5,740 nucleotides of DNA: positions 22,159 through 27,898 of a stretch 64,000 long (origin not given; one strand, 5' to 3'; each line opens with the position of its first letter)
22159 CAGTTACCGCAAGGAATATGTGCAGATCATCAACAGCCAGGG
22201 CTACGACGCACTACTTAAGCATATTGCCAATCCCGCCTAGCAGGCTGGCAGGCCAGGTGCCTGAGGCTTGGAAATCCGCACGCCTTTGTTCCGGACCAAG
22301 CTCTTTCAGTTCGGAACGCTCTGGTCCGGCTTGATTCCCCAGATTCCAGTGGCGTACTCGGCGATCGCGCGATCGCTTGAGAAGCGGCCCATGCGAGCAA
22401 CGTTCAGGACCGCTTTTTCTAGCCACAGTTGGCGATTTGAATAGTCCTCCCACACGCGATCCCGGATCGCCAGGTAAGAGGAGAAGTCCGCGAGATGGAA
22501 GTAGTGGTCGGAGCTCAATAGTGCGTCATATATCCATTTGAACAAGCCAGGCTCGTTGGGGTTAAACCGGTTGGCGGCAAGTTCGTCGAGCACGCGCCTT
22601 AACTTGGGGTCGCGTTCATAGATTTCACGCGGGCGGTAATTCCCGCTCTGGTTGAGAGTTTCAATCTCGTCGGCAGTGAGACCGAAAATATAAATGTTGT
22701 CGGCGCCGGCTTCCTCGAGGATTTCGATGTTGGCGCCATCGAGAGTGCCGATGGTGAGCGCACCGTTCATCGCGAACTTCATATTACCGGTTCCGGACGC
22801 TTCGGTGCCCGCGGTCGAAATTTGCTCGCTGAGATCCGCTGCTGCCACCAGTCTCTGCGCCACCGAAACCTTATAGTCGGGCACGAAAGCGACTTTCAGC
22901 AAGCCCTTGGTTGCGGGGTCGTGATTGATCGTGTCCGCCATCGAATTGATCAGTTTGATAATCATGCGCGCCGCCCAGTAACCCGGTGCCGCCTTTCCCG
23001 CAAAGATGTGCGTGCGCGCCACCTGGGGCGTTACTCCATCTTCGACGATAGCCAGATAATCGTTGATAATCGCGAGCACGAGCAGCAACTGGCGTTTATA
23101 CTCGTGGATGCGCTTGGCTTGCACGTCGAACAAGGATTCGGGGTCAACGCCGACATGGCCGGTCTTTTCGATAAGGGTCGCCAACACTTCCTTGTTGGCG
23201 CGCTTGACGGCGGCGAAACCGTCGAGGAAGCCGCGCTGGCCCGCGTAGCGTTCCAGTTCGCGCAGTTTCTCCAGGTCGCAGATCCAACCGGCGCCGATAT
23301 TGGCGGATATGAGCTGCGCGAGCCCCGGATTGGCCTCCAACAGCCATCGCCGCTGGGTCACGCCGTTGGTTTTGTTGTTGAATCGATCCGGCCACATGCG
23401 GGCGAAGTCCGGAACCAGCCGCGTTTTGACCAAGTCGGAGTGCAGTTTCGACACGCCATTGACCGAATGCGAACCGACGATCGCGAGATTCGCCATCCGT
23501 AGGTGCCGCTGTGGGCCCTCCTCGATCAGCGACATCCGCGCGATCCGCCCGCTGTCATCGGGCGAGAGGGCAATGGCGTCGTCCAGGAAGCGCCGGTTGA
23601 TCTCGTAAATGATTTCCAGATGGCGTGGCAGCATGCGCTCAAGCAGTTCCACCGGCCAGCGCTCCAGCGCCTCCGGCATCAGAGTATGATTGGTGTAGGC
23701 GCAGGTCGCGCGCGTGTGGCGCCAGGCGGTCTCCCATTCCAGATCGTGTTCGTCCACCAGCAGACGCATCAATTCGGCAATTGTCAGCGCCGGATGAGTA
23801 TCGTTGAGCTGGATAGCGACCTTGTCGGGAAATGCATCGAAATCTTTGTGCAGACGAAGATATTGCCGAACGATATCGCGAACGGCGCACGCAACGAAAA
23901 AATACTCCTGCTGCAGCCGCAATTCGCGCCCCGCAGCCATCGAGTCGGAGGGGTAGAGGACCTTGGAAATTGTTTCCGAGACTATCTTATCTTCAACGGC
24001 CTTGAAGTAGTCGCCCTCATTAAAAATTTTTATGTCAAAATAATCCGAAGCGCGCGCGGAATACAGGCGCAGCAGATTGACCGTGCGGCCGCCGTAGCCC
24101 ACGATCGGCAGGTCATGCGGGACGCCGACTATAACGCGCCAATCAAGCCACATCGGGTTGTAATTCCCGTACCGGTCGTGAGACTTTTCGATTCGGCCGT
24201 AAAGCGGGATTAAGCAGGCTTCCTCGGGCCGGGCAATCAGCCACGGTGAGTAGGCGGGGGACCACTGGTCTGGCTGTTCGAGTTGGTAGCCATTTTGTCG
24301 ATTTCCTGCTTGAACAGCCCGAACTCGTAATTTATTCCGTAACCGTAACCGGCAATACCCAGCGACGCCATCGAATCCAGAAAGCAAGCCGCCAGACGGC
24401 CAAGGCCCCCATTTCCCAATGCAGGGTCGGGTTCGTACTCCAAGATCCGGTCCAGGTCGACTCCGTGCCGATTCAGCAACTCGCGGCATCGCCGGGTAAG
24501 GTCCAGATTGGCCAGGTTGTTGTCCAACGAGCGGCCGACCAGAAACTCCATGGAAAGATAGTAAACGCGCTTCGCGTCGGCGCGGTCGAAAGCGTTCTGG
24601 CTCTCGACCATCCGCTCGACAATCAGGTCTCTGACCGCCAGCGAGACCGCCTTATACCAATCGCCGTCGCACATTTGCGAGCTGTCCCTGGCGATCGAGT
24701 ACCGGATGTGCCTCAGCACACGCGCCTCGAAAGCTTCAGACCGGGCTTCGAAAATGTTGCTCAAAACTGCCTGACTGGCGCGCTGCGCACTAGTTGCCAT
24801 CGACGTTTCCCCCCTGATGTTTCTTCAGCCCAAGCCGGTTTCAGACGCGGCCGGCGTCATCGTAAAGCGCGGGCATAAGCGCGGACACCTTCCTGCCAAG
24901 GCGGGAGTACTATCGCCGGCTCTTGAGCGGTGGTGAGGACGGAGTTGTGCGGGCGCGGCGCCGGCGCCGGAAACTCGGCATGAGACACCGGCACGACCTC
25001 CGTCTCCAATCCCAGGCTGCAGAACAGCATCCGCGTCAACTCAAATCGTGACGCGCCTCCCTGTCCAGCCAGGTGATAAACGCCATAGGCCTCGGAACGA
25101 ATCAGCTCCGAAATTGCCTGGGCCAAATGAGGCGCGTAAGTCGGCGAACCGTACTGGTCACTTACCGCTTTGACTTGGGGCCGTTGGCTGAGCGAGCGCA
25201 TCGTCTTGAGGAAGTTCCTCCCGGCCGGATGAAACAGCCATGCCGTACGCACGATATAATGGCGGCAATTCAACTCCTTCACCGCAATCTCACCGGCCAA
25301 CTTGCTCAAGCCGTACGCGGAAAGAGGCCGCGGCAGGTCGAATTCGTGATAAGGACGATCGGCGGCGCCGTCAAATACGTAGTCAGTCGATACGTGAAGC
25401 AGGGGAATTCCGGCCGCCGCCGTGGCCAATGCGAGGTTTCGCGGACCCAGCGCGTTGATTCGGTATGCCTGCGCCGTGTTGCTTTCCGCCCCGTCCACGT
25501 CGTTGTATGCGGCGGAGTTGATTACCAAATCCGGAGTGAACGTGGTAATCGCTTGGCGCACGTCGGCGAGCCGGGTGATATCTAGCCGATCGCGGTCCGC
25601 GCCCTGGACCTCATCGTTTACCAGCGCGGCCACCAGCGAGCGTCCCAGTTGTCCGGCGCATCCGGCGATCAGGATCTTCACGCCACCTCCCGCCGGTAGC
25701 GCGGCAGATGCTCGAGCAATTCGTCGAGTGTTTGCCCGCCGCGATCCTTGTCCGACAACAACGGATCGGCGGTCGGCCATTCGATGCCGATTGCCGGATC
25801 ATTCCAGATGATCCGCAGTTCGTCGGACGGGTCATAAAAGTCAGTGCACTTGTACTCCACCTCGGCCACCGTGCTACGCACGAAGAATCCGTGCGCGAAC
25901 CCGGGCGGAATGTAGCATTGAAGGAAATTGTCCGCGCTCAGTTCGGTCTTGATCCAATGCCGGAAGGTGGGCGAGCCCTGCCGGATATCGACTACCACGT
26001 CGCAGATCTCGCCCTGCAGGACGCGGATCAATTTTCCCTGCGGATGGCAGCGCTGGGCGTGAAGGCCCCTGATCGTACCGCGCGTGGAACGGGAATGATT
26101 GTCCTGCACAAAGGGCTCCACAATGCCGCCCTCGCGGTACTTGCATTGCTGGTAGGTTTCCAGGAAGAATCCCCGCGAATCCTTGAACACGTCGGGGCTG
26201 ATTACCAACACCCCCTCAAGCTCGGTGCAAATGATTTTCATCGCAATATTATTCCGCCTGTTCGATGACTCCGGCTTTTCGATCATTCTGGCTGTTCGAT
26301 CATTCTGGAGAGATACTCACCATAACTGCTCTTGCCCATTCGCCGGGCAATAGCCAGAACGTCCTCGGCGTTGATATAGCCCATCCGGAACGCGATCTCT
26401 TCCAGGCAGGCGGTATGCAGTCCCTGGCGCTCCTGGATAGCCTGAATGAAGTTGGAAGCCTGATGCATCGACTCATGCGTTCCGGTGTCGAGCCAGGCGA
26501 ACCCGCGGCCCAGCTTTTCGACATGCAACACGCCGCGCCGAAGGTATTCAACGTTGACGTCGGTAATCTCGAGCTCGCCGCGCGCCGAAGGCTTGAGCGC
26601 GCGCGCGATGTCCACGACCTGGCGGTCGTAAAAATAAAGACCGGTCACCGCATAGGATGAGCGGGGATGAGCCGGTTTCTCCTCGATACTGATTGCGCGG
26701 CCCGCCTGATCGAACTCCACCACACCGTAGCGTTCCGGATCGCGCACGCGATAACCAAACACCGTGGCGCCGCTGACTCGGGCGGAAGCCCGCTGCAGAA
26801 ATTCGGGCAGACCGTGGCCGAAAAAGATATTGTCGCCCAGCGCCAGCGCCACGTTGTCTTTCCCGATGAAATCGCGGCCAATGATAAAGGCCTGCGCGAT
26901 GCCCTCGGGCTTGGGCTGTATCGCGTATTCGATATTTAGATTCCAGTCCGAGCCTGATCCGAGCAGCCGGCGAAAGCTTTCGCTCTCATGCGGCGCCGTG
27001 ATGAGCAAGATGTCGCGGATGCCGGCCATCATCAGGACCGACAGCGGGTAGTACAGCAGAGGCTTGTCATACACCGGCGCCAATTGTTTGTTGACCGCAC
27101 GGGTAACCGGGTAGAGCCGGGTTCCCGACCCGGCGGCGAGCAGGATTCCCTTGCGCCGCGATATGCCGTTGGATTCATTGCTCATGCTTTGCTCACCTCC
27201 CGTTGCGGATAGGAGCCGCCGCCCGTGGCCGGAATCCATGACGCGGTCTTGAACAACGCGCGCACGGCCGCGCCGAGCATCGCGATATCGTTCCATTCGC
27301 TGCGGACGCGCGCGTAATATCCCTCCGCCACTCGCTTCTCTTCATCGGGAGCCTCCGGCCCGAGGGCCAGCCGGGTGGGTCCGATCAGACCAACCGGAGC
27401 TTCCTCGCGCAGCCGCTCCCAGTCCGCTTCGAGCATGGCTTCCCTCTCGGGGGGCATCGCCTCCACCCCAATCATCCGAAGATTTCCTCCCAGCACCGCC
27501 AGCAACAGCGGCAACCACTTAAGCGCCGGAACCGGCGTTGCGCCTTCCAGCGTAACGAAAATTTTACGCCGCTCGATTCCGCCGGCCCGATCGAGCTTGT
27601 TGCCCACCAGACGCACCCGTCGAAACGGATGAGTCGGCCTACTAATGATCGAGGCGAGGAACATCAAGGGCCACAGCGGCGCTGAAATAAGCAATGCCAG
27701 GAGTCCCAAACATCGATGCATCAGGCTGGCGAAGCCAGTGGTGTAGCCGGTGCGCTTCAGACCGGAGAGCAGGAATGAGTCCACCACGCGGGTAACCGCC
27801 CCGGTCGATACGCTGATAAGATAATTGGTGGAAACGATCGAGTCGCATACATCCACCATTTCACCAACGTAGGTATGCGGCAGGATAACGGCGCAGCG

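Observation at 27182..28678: Doubly degenerate nucleotidyltransferase-LbH-PGT-like fusion wedged between rfbB and rfbA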

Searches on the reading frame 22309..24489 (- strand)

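Call 10: search_protein_families(library=pfam, proteins=[window:22309-24489:-], max_evalue=0.001)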
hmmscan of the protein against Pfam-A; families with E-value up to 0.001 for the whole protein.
window:22309-24489:- (727 aa): 1 family
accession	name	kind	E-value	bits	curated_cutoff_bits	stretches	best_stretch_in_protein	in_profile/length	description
PF00343.26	Phosphorylase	-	2.9e-277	922.1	27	1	65-719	60-713/713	Carbohydrate phosphorylase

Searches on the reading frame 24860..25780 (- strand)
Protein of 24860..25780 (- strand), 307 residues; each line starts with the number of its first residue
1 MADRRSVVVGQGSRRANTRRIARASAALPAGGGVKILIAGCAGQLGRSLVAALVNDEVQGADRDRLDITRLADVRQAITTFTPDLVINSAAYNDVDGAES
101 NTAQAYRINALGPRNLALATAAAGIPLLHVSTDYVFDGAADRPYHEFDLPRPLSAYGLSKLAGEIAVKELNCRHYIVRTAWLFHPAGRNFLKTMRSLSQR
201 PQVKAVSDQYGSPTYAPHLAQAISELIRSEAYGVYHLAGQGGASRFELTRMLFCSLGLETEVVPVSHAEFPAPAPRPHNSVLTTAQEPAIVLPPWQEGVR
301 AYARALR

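Call 10: search_protein_families(library=pfam, proteins=[window:24860-25780:-], max_evalue=0.001)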
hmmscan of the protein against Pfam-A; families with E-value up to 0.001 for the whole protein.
window:24860-25780:- (307 aa): 5 families
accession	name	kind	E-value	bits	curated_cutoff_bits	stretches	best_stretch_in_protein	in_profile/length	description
PF04321.23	RmlD_sub_bind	-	1.2e-87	294.1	27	1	35-305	2-284/287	RmlD substrate binding domain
PF01370.27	Epimerase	-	1.8e-21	77.1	20.9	1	36-189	1-176/240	NAD dependent epimerase/dehydratase family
PF16363.11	GDP_Man_Dehyd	-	9.2e-12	45.5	27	1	66-172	59-169/332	GDP-mannose 4,6 dehydratase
PF02719.21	Polysacc_synt_2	-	6.2e-08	32.6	20.2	1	67-171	62-153/293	Polysaccharide biosynthesis protein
PF07993.18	NAD_binding_4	-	0.00038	20.1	20.1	0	84-171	90-192/258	Male sterility protein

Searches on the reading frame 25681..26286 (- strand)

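Call 10: search_protein_families(library=pfam, proteins=[window:25681-26286:-], max_evalue=0.001)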
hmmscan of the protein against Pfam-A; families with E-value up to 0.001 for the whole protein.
window:25681-26286:- (202 aa): 1 family
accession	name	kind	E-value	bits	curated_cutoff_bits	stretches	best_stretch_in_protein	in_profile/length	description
PF00908.23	dTDP_sugar_isom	-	3.7e-66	222.4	27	1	21-188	2-167/168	dTDP-4-dehydrorhamnose 3,5-epimerase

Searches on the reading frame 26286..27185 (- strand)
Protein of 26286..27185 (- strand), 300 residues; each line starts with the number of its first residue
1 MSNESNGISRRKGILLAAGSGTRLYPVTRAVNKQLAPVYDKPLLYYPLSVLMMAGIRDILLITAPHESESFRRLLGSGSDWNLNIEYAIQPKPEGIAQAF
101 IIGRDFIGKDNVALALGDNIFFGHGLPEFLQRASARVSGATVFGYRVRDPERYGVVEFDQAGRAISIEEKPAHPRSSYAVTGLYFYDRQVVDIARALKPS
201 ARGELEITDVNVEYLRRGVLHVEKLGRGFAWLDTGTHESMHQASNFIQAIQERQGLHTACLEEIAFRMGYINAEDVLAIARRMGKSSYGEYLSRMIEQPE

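Call 3: search_protein_families(library=pfam, proteins=[window:26286-27185:-], max_evalue=1)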
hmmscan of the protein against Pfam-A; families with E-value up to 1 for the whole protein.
window:26286-27185:- (300 aa): 3 families
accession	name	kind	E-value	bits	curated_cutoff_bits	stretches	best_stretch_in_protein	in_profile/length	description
PF00483.29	NTP_transferase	-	1.2e-72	244.9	21.2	1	12-248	1-243/245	Nucleotidyl transferase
PF12804.13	NTP_transf_3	-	5.2e-07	30.4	27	1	13-137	1-114/160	MobA-like NTP transferase domain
PF01128.25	IspD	-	0.0053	17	27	1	14-77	4-65/221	2-C-methyl-D-erythritol 4-phosphate cytidylyltransferase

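Call 75: search_protein_families(library=ncbifam, proteins=[window:26286-27185:-], max_evalue=0.00001)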
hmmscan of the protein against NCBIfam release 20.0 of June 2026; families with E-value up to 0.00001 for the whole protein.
window:26286-27185:- (300 aa): 24 families
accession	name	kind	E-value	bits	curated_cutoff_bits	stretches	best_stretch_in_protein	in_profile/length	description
TIGR01207.1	rmlA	equivalog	7.1e-144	478.2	360.65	1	12-296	1-285/286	glucose-1-phosphate thymidylyltransferase RfbA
NF012024.0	PRK15480.1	equivalog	2.4e-133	443.7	588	1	10-297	3-290/292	glucose-1-phosphate thymidylyltransferase RfbA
TIGR01208.1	rmlA_long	equivalog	4.2e-55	187.1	320.25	1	12-248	1-235/353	glucose-1-phosphate thymidylyltransferase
TIGR03992.1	Arch_glmU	subfamily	1.3e-40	139.5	292.1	1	12-240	2-220/393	bifunctional sugar-1-phosphate nucleotidylyltransferase/acetyltransferase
NF041313.1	UDPGP_AglF_Halo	equivalog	1.2e-28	100.1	400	1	12-218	2-205/234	UTP--glucose-1-phosphate uridylyltransferase AglF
NF041173.1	Sug_nt_acttase_Thmprot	equivalog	7.8e-26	90.9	600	1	12-237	2-217/405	bifunctional sugar-1-phosphate nucleotidylyltransferase/acetyltransferase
NF052502.1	man1P_GTase_Rv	exception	1.7e-25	89.7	440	1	14-254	4-238/352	mannose-1-phosphate guanylyltransferase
TIGR01099.1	galU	equivalog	1.3e-21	77.4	326.8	2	11-65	2-56/261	UTP--glucose-1-phosphate uridylyltransferase GalU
NF045761.1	NAMPUrTaseMurU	equivalog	1.1e-14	54.8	250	1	12-243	2-223/226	N-acetylmuramate alpha-1-phosphate uridylyltransferase MurU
NF049965.1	GlMnHpPGnyltfHddC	equivalog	7.2e-12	45.4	300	1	12-192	2-173/221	D-glycero-D-manno-heptose 1-phosphate guanosyltransferase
NF003670.0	PRK05293.1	equivalog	9.7e-12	44.5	470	1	13-244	7-255/382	glucose-1-phosphate adenylyltransferase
NF009928.0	PRK13389.1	equivalog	3.8e-11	42.7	548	1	11-64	9-62/302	UTP--glucose-1-phosphate uridylyltransferase GalU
TIGR01173.1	glmU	equivalog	3.4e-10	39.4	366.85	1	14-216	4-203/452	bifunctional UDP-N-acetylglucosamine diphosphorylase/glucosamine-1-phosphate N-acetyltransferase GlmU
NF010935.0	PRK14355.1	equivalog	1.3e-09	37.2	718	1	13-210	6-204/459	bifunctional UDP-N-acetylglucosamine diphosphorylase/glucosamine-1-phosphate N-acetyltransferase GlmU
NF010933.0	PRK14353.1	equivalog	1.5e-09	37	505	1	13-172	8-162/453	bifunctional UDP-N-acetylglucosamine diphosphorylase/glucosamine-1-phosphate N-acetyltransferase GlmU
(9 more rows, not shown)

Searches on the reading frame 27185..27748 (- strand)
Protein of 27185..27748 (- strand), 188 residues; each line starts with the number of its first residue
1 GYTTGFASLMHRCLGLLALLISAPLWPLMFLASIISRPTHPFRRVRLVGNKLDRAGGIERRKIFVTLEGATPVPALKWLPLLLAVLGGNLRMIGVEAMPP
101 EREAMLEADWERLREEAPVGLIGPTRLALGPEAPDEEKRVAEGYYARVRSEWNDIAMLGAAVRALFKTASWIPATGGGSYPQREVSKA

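Call 45: search_solved_structures(query=A3, max_evalue=1, show_alignments=3)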
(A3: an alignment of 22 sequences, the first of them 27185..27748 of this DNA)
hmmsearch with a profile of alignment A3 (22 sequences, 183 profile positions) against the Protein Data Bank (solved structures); distinct sequences matched with E-value up to 1: 7.
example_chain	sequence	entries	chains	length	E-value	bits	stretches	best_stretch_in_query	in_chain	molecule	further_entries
8e37_B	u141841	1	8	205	5.3e-06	29.3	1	77-178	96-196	N,N'-diacetylbacilliosaminyl-1-phosphate transferase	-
8g1n_A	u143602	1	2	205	1.4e-05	27.9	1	77-178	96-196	N,N'-diacetylbacilliosaminyl-1-phosphate transferase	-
8t53_A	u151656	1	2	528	1.5e-05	27.8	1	68-169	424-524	Undecaprenyl-phosphate galactose phosphotransferase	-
9s7s_A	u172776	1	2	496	4.9e-05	26.1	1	76-169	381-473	UDP-Gal::undecaprenolphosphate Gal-1-P transferase WbaP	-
30wc_A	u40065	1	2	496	4.9e-05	26.1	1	76-169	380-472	Undecaprenyl-phosphate galactose phosphotransferase WbaP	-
9s8l_A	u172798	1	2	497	4.9e-05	26.1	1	76-169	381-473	UDP-Gal::undecaprenolphosphate Gal-1-P transferase WbaP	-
30us_A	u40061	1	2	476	7e-05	25.6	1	76-168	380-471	UDP-Gal::undecaprenolphosphate Gal-1-P transferase WbaP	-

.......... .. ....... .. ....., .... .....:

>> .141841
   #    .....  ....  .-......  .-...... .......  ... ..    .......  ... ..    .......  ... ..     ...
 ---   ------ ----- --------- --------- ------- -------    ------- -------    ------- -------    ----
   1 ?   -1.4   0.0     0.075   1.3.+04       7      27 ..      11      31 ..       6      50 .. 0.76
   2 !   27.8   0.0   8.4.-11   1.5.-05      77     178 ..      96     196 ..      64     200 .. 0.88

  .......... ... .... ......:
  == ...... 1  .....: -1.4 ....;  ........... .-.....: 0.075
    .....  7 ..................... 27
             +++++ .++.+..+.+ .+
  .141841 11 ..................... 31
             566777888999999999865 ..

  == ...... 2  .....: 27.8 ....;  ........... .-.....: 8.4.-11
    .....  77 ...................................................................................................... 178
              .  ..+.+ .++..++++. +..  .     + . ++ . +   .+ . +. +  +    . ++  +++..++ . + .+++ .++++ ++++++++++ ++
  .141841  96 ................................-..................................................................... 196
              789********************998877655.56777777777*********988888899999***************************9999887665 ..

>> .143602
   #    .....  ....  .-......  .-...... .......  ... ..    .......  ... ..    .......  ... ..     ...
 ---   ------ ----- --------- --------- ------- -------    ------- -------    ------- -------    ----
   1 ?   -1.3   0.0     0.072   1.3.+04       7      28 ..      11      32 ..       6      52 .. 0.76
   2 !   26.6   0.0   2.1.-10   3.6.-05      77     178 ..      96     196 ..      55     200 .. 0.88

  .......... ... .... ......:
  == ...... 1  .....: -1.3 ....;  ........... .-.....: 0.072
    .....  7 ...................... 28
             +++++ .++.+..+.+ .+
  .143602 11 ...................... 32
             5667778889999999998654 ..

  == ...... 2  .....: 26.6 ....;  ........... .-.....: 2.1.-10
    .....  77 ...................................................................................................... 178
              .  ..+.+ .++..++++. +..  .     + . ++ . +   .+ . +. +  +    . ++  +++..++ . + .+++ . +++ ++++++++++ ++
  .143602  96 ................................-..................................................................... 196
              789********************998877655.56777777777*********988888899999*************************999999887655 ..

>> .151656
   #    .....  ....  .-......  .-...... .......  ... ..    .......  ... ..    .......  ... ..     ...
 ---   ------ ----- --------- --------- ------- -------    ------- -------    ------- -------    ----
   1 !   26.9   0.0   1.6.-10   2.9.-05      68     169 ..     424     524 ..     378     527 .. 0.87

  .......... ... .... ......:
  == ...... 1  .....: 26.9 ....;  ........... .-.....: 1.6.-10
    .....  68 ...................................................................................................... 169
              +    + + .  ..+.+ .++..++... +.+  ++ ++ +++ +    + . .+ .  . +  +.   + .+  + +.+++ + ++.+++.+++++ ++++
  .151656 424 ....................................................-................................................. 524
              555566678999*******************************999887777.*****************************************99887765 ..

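Call 53: predict_structure(alignment_id=A3)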
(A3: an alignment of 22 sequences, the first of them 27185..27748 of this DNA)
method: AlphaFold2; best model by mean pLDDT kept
length: 188 residues; sequences in the alignment: 22
mean_pLDDT: 87.6   pTM: 0.80
mean pLDDT of the five models: 87.6, 86.1, 85.6, 85.2, 85.0
residues with pLDDT >= 90: 118; 70-90: 53; 50-70: 8; < 50: 9
segments of 3 or more residues with pLDDT < 50: 1-3, 184-188
pLDDT, mean of each block of 10 residues (from residue 1): 70 95 96 96 95 85 94 93 95 93 87 90 89 88 91 92 90 71 47
secondary structure, 60 per line:
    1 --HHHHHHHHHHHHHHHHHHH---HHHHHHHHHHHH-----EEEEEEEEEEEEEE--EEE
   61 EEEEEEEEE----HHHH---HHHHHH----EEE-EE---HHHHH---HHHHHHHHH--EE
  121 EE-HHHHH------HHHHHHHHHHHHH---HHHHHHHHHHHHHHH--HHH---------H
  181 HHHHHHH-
elements in order: H3-21 H25-36 E42-55 E58-69 H74-77 H81-86 E91-93 H100-104 H108-116 E119-122 H124-128 H135-147 H151-165 H180-187

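Call 56: fold_search(model_id=the predicted structure, library=pdb)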
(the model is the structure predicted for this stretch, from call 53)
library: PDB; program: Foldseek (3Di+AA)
matches with E <= 10: 133; with E <= 0.001: 4
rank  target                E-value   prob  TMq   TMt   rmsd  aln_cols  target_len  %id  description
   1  8g1n_B                1.5e-05  1.00  0.66  0.65   5.7       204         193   14  Structure of Campylobacter concisus PglC I57M/Q175M Variant with modeled C-terminus (released 2023-05-31)
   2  8t53_A                1.6e-05  1.00  0.66  0.33   3.1       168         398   18  S. enterica WbaP in a styrene maleic acid liponanoparticle (released 2024-02-14)
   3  8e37_A                2.1e-05  1.00  0.65  0.66   4.5       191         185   15  Structure of Campylobacter concisus wild-type SeMet PglC (released 2023-09-06)
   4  8g1n_A                8.9e-05  1.00  0.65  0.63   4.9       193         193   16  Structure of Campylobacter concisus PglC I57M/Q175M Variant with modeled C-terminus (released 2023-05-31)
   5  5aww_Y                9.0e-01  0.03  0.14  0.07  20.8       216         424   12  Precise Resting State of Thermus thermophilus SecYEG (released 2015-11-25)
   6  3tuo_A                1.1e+00  0.06  0.16  0.23  12.3        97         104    8  Crystal structure of N-terminal domain of DNA-binding protein satb1 (released 2012-02-01)
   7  8oui_C                1.5e+00  0.04  0.17  0.11  17.8       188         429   13  Complex of ASCT2 with Suppressyn (released 2024-05-01)
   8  5knb_G                1.8e+00  0.03  0.14  0.15  24.7       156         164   11  Crystal structure of the 2 ADP-bound V1 complex (released 2016-11-02)
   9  8ouh_B                1.8e+00  0.02  0.13  0.07  21.4       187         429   13  Complex of human ASCT2 with Syncytin-1 (released 2024-05-01)
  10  6xg8_A                2.3e+00  0.02  0.15  0.09  16.1       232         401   10  ISCth4 transposase, pre-cleaved complex, PCC (released 2020-10-14)
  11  6hix_AJ               2.4e+00  0.02  0.12  0.16  16.0       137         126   13  Cryo-EM structure of the Trypanosoma brucei mitochondrial ribosome - This entry contains the large mitoribosomal subu (released 2018-09-26)
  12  8f5g_B                2.7e+00  0.07  0.11  0.14   7.0        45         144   16  NusG-RNA complex (released 2023-11-22)
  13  8oui_A                2.7e+00  0.02  0.17  0.10  20.7       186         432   13  Complex of ASCT2 with Suppressyn (released 2024-05-01)
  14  5knc_G                3.1e+00  0.04  0.22  0.22  26.5       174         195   10  Crystal structure of the 3 ADP-bound V1 complex (released 2016-11-02)
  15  9ukq_E                3.1e+00  0.02  0.13  0.05  17.1       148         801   11  Crystal structure of glycogen phosphorylase from Escherichia coli (released 2026-02-18)
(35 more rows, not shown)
